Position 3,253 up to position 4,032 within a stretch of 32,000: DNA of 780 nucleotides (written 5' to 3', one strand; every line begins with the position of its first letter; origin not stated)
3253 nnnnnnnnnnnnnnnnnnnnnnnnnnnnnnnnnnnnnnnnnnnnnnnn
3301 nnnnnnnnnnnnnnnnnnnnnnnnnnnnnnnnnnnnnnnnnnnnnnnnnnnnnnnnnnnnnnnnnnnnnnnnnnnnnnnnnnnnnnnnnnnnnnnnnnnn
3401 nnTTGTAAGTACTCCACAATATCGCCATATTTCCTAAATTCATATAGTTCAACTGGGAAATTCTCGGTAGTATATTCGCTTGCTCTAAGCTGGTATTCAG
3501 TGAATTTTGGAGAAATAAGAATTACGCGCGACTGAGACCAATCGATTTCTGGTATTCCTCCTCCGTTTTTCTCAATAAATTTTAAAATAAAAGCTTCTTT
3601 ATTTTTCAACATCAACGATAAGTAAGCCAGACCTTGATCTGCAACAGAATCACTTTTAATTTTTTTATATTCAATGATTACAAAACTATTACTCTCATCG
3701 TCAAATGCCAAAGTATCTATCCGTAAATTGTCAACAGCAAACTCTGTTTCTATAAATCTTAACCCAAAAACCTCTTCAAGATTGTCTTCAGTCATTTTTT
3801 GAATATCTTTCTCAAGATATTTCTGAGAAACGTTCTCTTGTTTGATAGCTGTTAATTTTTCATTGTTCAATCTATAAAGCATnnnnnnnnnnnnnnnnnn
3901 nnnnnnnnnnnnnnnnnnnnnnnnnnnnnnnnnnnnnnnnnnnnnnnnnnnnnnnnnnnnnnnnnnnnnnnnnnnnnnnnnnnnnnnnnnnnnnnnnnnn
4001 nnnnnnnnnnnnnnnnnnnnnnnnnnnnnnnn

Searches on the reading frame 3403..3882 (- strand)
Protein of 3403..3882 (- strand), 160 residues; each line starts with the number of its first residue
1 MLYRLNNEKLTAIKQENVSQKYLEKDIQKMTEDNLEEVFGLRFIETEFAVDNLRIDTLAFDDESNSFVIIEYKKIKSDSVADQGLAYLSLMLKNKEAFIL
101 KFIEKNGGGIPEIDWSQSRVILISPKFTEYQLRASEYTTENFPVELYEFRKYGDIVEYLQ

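Call 62: search_protein_families(library=pfam, max_evalue=10, proteins=[window:3403-3882:-])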
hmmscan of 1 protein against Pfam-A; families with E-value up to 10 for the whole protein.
window:3403-3882:- (160 aa): 3 families
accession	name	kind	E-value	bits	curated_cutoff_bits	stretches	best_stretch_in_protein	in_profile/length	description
PF01939.22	NucS_C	-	0.0051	17.2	24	1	27-90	5-69/124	Endonuclease NucS C-terminal domain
PF13588.12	HSDR_N_2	-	0.075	13.6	25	1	51-89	35-76/110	Type I restriction enzyme R protein N terminus (HSDR_N)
PF12705.13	PDDEXK_1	-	0.23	11.8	22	1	22-94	88-172/247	PD-(D/E)XK nuclease superfamily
